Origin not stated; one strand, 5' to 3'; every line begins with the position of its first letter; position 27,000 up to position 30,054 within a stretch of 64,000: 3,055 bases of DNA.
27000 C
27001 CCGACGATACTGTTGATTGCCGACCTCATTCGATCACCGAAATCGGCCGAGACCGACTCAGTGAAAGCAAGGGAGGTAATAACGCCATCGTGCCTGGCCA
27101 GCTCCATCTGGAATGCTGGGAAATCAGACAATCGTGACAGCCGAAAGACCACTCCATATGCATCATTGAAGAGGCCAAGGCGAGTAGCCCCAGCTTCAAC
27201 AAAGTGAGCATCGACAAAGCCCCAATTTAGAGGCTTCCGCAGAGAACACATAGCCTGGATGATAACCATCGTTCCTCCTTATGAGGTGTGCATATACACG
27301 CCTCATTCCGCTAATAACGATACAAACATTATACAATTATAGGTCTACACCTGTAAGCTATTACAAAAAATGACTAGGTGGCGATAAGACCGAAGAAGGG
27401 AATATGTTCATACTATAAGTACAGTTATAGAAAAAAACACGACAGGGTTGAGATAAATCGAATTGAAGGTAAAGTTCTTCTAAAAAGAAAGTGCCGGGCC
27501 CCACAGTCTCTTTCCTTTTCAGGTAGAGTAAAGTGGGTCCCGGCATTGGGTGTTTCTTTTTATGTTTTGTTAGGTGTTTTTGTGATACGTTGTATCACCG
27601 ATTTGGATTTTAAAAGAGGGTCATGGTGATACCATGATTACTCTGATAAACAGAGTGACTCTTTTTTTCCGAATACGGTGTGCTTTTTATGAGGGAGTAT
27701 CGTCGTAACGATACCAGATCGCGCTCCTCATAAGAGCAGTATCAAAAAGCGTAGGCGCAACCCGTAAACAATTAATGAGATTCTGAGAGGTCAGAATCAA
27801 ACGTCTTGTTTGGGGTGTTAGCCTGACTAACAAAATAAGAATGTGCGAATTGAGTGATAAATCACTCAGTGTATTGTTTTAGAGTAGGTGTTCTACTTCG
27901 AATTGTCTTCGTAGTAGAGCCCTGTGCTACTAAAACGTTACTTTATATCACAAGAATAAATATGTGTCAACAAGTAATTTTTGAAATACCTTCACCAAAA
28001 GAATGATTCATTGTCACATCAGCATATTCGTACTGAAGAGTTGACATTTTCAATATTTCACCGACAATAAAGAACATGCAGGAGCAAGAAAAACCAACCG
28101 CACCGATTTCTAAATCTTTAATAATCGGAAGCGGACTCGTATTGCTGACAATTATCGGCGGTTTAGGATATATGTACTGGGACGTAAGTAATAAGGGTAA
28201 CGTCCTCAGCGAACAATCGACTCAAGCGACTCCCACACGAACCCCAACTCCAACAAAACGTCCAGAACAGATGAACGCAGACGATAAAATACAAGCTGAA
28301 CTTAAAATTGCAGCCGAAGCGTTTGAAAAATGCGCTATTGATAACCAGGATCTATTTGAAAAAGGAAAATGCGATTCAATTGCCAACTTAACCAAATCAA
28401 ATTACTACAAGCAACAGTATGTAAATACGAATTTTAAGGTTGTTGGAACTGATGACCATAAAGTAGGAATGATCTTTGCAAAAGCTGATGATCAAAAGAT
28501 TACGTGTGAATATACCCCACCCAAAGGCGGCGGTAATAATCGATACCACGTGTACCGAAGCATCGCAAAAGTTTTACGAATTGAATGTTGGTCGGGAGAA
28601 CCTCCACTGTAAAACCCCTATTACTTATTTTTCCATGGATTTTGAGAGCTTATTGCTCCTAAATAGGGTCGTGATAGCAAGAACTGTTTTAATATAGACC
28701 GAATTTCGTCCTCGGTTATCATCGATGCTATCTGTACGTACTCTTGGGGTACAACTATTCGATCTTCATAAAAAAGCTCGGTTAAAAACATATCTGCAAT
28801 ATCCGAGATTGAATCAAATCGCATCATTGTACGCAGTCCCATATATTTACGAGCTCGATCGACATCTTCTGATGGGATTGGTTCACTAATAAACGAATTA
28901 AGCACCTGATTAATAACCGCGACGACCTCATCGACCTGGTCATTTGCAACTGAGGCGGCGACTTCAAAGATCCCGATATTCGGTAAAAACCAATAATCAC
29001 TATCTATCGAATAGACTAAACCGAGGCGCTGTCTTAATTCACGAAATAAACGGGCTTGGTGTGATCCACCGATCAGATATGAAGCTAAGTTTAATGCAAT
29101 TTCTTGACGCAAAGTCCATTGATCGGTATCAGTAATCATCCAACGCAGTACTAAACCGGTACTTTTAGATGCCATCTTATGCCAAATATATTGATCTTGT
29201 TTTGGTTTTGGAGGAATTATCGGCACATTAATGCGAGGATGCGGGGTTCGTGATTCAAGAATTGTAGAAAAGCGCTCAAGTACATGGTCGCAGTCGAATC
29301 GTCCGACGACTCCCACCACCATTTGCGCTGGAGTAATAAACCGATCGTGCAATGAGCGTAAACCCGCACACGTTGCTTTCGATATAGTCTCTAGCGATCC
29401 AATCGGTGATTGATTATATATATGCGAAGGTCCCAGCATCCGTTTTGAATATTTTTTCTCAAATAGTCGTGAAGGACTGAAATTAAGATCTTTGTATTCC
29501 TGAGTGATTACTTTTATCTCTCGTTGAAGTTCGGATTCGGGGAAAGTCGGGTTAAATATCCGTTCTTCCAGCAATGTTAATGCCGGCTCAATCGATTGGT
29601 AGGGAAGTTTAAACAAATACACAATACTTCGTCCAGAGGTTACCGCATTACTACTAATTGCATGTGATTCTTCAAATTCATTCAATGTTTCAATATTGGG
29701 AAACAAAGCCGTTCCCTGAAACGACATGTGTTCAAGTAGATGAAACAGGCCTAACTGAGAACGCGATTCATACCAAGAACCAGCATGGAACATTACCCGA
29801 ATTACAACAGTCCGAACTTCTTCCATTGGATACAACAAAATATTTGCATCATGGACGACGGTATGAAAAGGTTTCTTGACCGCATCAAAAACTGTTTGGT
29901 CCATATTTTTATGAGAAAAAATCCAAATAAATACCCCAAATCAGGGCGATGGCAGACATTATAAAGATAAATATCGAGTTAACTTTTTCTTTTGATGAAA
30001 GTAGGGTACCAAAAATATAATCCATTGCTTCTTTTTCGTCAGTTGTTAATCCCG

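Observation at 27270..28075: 806-bp intergenic region saturated with short perfect hairpins: possible structured ncRNA or long regulatory leader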

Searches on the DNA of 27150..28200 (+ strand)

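Call 5: search_rna_families(source=window, start=27150, end=28200, threshold=evalue, max_evalue=10, show_alignments=4)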
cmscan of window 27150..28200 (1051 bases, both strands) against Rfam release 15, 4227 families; matches with E-value up to 10: 4.
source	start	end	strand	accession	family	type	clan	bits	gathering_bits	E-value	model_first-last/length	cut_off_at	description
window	27476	27560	+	RF00992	mir-593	Gene; miRNA;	-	18.7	100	0.56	1-100/100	no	mir-593 microRNA precursor family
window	27877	27935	+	RF03655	MIR1887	Gene; miRNA;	-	16.8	90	4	1-63/63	no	MIR1887 microRNA precursor family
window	27480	27588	+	RF01906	HOTAIR_3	Gene; lncRNA;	-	13.3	80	3.8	1-98/98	no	HOTAIR conserved region 3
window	27169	27293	-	RF00003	U1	Gene; snRNA; splicing;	CL00005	12.2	69.5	2.2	1-166/166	no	U1 spliceosomal RNA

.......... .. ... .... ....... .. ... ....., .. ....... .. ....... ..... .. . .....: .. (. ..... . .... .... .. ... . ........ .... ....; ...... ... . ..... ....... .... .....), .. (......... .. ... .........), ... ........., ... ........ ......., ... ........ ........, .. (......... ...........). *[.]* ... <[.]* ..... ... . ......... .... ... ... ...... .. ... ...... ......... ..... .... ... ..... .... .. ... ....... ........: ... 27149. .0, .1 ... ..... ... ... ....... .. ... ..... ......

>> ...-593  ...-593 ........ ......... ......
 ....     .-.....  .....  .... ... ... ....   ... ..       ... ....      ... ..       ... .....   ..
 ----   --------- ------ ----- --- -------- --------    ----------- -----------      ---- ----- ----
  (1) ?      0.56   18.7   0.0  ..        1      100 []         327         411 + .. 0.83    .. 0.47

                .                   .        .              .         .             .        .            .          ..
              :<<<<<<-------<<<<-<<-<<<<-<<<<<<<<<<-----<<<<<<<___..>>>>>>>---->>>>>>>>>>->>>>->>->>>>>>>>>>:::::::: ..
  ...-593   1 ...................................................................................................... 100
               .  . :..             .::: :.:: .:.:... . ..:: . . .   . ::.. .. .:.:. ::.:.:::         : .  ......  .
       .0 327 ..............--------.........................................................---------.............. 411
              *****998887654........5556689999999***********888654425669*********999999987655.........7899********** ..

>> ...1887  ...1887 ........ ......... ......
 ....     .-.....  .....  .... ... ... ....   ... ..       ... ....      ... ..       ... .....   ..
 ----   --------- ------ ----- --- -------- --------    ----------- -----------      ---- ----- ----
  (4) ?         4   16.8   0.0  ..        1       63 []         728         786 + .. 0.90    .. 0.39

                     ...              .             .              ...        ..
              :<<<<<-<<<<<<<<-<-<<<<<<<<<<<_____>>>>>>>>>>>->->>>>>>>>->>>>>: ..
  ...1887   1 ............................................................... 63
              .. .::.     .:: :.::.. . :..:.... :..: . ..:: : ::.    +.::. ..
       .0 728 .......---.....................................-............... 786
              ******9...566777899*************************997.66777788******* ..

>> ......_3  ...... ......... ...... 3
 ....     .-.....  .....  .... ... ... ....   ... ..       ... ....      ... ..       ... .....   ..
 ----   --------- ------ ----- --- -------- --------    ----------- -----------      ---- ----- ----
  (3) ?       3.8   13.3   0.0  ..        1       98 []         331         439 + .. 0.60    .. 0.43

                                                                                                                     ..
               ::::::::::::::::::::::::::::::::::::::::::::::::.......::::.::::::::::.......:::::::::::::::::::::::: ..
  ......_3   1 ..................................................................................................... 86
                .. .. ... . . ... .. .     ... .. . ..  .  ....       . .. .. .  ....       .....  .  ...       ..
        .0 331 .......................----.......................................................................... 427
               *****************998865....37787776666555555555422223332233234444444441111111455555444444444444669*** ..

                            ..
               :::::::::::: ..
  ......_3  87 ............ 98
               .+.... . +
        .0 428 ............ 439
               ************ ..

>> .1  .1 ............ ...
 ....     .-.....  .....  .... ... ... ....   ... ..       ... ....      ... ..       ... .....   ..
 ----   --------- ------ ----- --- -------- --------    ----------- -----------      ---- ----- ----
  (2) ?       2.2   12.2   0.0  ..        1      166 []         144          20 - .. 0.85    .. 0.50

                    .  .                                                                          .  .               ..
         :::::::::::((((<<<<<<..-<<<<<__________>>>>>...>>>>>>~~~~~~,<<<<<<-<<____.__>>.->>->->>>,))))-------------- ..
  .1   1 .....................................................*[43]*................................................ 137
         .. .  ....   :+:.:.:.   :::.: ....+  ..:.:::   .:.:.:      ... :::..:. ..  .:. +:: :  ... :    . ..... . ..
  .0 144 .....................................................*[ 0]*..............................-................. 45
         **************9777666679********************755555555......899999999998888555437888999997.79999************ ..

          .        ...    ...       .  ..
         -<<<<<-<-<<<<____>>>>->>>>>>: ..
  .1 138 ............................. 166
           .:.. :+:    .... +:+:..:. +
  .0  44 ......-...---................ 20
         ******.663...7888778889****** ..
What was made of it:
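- On Any Rfam 15 family (including RNase P, tmRNA, SRP, 6S, OLE, GOLLD, ROOL, HEARO, raiA, RNAIII, riboswitches, group I/II introns, ribozymes): Region 27150-28200 at E<=10 gave only four chance hits to eukaryotic models, 12-19 bits against thresholds of 69-100 (call 5).
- No known riboswitch or leader model matches (call 5).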

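Call 27: search_dna_similar(query=window:27440-28000:+, collection=phages, mode=distant, max_evalue=0.01)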
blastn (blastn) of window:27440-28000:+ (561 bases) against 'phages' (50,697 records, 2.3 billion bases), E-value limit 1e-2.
No match.

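Call 28: search_dna_similar(query=window:27440-28000:+, collection=plasmids, mode=distant, max_evalue=0.01)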
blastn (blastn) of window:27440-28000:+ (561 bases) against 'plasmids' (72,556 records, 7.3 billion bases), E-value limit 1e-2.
No match.
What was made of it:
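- Tried and rejected: DNA searches: blastn against phages and plasmids gave none (calls 27, 28).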

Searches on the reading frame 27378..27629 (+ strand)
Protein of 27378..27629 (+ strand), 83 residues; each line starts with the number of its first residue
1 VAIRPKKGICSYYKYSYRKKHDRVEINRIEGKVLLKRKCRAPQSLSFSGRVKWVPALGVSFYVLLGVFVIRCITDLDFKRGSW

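Call 10: search_protein_families(library=pfam, proteins=[window:27378-27629:+], max_evalue=0.01)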
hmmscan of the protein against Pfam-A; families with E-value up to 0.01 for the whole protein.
window:27378-27629:+ (83 aa): 0 families

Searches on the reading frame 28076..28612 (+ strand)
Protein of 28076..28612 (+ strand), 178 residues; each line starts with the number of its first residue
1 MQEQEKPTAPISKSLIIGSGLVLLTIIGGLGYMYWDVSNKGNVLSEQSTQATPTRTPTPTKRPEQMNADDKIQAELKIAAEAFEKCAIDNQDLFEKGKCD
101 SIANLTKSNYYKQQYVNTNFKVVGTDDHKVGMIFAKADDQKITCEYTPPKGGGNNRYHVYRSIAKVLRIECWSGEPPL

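Call 10: search_protein_families(library=pfam, proteins=[window:28076-28612:+], max_evalue=0.01)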
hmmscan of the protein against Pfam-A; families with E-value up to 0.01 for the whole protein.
window:28076-28612:+ (178 aa): 0 families

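Call 12: find_encoding_contigs(protein=window:28076-28612:+, flank=10000, max_places=10)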
Protein window:28076-28612:+ (178 aa): 1 contig read that carries it; 1 place shown.
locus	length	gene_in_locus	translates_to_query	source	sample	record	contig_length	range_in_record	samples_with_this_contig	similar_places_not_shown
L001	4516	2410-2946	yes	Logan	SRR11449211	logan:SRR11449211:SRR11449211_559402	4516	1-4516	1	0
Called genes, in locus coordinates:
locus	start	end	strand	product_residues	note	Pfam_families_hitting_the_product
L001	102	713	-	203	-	PF13482:RNase_H_2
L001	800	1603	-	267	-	-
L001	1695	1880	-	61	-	-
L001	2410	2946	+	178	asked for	-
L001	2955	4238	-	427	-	PF00675:Peptidase_M16, PF05193:Peptidase_M16_C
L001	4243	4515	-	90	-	?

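Call 31: find_homologous_proteins(query=window:28076-28612:+, max_evalue=0.01)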
Query window:28076-28612:+ (178 aa): 1 proteins with E <= 0.01 among 88 candidates.
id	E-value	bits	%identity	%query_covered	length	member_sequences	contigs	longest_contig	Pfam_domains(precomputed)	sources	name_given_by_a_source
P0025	1.8e-116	404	100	100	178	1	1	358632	-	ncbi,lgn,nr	ncbi:hypothetical protein HGA91_03845 [candidate division WWE3 bacterium]|nr:hypothetical protein [c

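Call 46: search_protein_families(library=phrogs, proteins=[window:28076-28612:+], max_evalue=0.01)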
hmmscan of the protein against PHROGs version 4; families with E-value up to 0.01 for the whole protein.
window:28076-28612:+ (178 aa): 0 families

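Call 47: search_protein_families(library=padloc, proteins=[window:28076-28612:+], max_evalue=0.01)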
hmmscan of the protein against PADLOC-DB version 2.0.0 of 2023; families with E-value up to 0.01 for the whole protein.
window:28076-28612:+ (178 aa): 1 family
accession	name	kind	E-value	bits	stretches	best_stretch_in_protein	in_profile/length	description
PDLC04564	PDC-M29B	-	0.0088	14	0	61-110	34-83/162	-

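Call 48: search_protein_families(library=ncbifam, proteins=[window:28076-28612:+], max_evalue=0.01)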
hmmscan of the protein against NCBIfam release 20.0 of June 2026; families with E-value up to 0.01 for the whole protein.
window:28076-28612:+ (178 aa): 0 families

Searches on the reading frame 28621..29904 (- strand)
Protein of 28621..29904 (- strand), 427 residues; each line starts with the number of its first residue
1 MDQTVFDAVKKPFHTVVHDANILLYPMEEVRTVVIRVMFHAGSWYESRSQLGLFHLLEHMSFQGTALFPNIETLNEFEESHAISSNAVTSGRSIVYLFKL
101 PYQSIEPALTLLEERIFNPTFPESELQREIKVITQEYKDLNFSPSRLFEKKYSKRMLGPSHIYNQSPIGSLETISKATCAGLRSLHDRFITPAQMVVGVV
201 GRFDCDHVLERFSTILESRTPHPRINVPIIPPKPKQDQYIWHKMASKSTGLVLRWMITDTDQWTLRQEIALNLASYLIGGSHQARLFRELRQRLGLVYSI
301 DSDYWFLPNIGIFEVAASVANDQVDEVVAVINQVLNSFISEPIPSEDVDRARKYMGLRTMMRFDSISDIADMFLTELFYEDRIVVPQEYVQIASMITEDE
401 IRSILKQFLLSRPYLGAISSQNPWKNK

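Call 10: search_protein_families(library=pfam, proteins=[window:28621-29904:-], max_evalue=0.01)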
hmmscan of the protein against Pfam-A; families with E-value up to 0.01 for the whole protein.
window:28621-29904:- (427 aa): 2 families
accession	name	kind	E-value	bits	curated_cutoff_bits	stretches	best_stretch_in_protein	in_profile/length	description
PF05193.26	Peptidase_M16_C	-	9.8e-27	94.4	23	1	182-353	7-179/181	Peptidase M16 inactive domain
PF00675.25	Peptidase_M16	-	2.3e-25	89.7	22.3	1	30-151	10-130/149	Insulinase (Peptidase family M16)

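Call 15: find_related_loci(query=window:28621-29904:-, collection=genome_contigs, flank=6000)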
Query window:28621-29904:- (427 aa) in genome_contigs; peptide patterns used: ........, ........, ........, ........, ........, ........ (x = any residue, [..] = any of these).
51 stretches matched a pattern, but none encodes a relative of the query by tblastn (E <= 1e-3).
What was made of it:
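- Tried and rejected: A genome_contigs scan with M16 found nothing (call 15).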

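Call 16: find_homologous_proteins(query=window:28621-29904:-, max_evalue=1e-20)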
Query window:28621-29904:- (427 aa): 23 proteins with E <= 1e-20 among 6102 candidates.
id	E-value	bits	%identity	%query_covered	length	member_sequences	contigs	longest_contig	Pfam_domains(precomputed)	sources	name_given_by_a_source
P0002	4.9e-285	963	100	100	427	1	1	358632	PF00675.26,PF05193.27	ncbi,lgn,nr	ncbi:insulinase family protein [candidate division WWE3 bacterium]|nr:insulinase family protein [can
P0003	4.1e-72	261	34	95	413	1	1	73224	PF00675.26,PF05193.27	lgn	-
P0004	3.6e-69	252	32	95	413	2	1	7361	PF00675.26,PF05193.27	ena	-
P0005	6.9e-66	241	34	94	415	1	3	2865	PF00675.26,PF05193.27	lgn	-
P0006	1.9e-65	239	31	94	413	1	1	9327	PF00675.26,PF05193.27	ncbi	-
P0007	1.8e-61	226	32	95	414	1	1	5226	PF00675.26,PF05193.27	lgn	-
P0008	2.2e-61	226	30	93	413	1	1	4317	PF00675.26,PF05193.27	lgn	-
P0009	1.6e-59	220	30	97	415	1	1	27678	PF00675.26,PF05193.27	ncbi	-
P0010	1.4e-25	108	27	89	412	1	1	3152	PF00675.26,PF05193.27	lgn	-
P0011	4.6e-25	106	26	96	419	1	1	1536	PF00675.26,PF05193.27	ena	-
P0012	6.5e-24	103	24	96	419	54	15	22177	PF00675.26,PF05193.27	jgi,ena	jgi:predicted Zn-dependent peptidase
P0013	8.1e-24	102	26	96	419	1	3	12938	PF00675.26,PF05193.27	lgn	-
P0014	1.2e-23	102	25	95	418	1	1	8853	PF00675.26,PF05193.27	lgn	-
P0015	1.3e-23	102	26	91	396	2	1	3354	PF00675.26,PF05193.27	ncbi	ncbi:MAG: putative zinc protease, partial [Alphaproteobacteria bacterium MarineAlpha4_Bin2]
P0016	1.5e-23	101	25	94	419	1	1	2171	PF00675.26,PF05193.27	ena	-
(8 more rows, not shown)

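Call 17: find_encoding_contigs(protein=P0003, flank=10000, max_places=3)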
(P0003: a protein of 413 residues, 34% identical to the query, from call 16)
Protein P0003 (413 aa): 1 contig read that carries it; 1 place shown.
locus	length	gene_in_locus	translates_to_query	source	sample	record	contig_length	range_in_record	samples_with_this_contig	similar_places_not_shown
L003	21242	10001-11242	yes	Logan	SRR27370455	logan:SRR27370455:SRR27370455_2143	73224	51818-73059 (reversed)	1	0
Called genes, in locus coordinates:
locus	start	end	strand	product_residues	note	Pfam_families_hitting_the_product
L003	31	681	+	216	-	PF03734:YkuD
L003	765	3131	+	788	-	PF02190:LON_substr_bdg, PF00004:AAA, PF07728:AAA_5 (weak), PF22667:Lon_lid, PF05362:Lon_C, PF13541:ChlI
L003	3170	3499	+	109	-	-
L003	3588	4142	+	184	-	-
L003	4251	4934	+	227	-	PF00072:Response_reg, PF00486:Trans_reg_C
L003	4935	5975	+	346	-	PF00512:HisKA, PF02518:HATPase_c, PF14501:HATPase_c_5 (weak)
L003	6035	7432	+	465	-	PF25919:BSH_CusB (faint), PF25990:Beta-barrel_YknX, PF25967:RND-MFP_C, PF25989:YknX_C, PF25975:CzcB_C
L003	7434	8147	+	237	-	PF00005:ABC_tran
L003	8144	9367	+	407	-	PF12704:MacB_PCD, PF02687:FtsX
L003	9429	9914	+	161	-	-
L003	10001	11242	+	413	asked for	PF00675:Peptidase_M16, PF05193:Peptidase_M16_C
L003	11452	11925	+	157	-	PF03449:GreA_GreB_N, PF01272:GreA_GreB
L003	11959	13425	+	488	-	PF01336:tRNA_anti-codon, PF00152:tRNA-synt_2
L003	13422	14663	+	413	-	PF02403:Seryl_tRNA_N, PF00587:tRNA-synt_2b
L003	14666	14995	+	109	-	-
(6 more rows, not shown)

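Call 18: find_encoding_contigs(protein=P0009, flank=10000, max_places=3)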
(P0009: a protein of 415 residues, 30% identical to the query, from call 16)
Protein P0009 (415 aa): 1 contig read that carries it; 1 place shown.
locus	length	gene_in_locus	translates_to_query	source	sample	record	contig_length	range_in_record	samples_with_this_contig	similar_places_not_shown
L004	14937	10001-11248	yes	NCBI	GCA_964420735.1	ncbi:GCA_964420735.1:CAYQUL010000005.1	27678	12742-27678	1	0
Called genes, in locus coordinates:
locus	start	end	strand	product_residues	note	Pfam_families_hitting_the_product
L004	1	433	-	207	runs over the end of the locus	-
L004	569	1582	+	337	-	-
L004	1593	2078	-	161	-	PF00578:AhpC-TSA, PF08534:Redoxin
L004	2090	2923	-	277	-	PF12705:PDDEXK_1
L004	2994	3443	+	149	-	PF02600:DsbB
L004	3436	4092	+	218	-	PF13462:Thioredoxin_4, PF13098:Thioredoxin_2 (faint), PF01323:DSBA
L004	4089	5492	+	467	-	PF00929:RNase_T, PF13482:RNase_H_2 (faint), PF01541:GIY-YIG, PF27096:UvrC_M, PF27115:Cho_C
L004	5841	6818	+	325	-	PF01018:GTP1_OBG, PF03193:RsgA_GTPase (faint), PF01926:MMR_HSR1, PF02421:FeoB_N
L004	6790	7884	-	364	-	PF09903:DUF2130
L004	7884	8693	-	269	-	-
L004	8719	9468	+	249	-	PF09992:NAGPA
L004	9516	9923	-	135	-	-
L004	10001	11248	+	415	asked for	PF00675:Peptidase_M16, PF05193:Peptidase_M16_C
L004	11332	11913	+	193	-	PF00265:TK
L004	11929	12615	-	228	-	PF00753:Lactamase_B, PF19583:ODP (weak)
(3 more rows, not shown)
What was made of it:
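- Tried and rejected: The M16 peptidase neighbour has relatives at <=34% identity with unrelated gene neighbourhoods (calls 16-18).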
